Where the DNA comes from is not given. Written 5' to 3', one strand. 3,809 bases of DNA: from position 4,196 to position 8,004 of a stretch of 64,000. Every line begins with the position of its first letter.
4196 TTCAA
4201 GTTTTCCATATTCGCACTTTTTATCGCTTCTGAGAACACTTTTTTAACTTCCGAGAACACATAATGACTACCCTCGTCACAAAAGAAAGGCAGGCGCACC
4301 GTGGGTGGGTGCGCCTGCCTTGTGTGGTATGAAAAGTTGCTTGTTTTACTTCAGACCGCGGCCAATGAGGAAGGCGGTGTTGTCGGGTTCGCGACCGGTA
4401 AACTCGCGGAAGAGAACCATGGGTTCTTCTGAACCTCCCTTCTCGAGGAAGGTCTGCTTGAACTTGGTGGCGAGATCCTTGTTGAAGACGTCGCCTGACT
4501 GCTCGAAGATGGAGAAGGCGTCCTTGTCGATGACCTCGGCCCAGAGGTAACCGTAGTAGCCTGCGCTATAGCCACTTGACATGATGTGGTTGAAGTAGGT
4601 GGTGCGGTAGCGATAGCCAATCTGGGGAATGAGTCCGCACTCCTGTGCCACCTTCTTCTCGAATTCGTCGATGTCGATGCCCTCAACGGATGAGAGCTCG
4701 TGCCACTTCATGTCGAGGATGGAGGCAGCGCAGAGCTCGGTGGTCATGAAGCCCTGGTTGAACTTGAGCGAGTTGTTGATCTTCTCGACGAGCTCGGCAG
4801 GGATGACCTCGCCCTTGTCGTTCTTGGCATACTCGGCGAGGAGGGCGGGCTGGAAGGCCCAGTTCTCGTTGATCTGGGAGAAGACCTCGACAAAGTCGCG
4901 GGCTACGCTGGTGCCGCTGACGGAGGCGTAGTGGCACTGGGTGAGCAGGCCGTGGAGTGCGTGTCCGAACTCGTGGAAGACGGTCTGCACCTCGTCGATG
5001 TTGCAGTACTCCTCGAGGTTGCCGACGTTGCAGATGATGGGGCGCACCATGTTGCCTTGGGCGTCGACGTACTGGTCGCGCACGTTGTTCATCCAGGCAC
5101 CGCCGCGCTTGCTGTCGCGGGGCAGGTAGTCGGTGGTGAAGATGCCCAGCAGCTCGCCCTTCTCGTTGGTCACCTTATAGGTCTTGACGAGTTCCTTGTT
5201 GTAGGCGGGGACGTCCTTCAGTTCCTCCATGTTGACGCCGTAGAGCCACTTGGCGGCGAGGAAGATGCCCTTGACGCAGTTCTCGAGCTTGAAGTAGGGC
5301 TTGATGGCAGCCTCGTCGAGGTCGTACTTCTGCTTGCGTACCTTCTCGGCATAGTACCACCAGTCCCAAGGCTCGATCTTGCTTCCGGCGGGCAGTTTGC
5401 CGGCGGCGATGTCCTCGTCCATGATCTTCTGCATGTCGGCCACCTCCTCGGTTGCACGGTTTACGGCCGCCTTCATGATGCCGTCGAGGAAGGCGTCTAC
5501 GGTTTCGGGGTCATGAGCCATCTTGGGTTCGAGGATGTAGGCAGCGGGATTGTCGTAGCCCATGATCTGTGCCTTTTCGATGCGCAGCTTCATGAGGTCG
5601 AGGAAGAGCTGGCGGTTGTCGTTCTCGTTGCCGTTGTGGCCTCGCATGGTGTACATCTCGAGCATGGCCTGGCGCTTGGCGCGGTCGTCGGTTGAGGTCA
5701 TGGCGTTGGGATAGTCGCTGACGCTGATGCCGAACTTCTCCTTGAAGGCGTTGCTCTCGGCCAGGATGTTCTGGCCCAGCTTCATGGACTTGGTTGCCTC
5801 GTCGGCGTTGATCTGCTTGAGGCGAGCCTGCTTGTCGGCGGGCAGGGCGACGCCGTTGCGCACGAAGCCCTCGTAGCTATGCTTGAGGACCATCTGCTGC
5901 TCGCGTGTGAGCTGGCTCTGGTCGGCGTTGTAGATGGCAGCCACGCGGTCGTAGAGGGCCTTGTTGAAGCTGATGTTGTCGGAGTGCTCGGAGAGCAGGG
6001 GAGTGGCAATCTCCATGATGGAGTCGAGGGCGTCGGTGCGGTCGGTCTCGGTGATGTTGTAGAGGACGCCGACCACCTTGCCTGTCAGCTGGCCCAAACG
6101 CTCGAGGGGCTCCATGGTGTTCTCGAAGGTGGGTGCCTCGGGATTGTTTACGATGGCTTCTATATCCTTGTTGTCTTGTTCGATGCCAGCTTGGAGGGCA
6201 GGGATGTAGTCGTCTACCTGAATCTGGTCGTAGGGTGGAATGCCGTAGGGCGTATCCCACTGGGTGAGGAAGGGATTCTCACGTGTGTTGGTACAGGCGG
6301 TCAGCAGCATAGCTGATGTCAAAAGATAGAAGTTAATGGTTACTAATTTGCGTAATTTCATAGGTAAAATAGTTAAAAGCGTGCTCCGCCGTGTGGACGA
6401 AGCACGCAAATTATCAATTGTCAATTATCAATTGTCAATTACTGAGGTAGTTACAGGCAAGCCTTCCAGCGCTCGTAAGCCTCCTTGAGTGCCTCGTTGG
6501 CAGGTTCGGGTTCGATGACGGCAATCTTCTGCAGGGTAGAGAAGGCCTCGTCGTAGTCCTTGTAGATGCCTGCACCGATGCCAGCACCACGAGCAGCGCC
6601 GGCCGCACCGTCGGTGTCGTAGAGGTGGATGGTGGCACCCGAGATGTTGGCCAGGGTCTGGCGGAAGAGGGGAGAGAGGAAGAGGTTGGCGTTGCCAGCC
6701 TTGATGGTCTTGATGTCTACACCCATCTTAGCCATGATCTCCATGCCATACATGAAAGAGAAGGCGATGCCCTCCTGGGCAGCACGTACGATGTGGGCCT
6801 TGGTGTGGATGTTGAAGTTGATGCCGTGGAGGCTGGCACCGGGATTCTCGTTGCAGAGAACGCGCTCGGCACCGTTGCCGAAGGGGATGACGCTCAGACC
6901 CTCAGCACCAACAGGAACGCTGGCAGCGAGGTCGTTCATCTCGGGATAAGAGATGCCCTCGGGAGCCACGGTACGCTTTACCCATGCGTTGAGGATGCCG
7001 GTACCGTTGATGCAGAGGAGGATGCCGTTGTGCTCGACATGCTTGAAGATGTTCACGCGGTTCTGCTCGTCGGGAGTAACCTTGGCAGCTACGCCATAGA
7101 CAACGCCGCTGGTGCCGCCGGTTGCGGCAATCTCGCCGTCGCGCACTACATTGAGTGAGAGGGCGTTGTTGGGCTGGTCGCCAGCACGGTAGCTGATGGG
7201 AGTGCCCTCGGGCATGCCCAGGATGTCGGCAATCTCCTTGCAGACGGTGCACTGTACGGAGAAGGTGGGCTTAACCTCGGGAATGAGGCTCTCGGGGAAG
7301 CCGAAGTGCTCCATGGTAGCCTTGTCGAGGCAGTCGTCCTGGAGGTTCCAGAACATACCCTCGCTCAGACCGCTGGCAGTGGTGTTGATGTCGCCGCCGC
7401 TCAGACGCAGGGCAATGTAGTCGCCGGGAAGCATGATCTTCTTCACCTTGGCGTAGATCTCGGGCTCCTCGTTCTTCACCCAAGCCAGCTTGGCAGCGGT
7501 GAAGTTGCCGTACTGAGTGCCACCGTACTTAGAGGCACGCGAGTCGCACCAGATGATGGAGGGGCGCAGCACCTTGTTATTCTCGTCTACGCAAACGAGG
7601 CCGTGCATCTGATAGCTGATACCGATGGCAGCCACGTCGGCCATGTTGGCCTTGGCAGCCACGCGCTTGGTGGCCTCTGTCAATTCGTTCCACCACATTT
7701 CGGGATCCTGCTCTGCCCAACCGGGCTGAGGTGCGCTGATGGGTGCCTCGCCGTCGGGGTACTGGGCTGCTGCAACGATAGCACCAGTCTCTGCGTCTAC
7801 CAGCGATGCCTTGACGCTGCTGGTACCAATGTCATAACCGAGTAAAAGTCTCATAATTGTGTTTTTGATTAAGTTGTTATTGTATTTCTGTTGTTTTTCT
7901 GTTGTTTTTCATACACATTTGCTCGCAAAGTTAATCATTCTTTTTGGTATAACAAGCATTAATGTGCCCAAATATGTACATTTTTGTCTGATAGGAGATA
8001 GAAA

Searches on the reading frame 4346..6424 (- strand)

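Call 81: search_protein_families(library=pfam, proteins=[window:4346-6424:-], max_evalue=0.0001)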
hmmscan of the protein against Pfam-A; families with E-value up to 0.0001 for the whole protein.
window:4346-6424:- (692 aa): 2 families
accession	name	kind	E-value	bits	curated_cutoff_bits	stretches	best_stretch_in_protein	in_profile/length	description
PF01432.26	Peptidase_M3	-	1.6e-110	371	27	1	242-688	2-454/457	Peptidase family M3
PF19310.4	TOP_N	-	9.2e-06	25.9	27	1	79-198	6-122/123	Neurolysin/Thimet oligopeptidase, N-terminal domain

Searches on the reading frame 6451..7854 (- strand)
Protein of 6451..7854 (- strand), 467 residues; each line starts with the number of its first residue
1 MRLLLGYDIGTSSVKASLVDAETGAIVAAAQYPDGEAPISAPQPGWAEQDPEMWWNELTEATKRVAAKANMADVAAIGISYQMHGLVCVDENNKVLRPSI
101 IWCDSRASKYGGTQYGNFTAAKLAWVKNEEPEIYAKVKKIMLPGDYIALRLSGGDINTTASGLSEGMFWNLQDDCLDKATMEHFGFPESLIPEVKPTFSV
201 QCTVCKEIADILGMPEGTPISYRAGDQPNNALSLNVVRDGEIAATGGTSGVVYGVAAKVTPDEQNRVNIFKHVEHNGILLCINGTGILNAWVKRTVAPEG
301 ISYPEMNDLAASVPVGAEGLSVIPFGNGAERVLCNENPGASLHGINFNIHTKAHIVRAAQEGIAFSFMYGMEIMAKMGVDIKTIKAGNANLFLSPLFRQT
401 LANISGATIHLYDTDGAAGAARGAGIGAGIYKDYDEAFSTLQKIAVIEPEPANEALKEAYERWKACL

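Call 81: search_protein_families(library=pfam, proteins=[window:6451-7854:-], max_evalue=0.0001)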
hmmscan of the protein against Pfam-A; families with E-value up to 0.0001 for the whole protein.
window:6451-7854:- (467 aa): 2 families
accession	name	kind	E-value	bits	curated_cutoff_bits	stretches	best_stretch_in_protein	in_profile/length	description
PF00370.27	FGGY_N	-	3.3e-47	161.6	28.8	2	4-109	2-105/245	FGGY family of carbohydrate kinases, N-terminal domain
PF02782.22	FGGY_C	-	1.6e-12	48.1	27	1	243-421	2-191/198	FGGY family of carbohydrate kinases, C-terminal domain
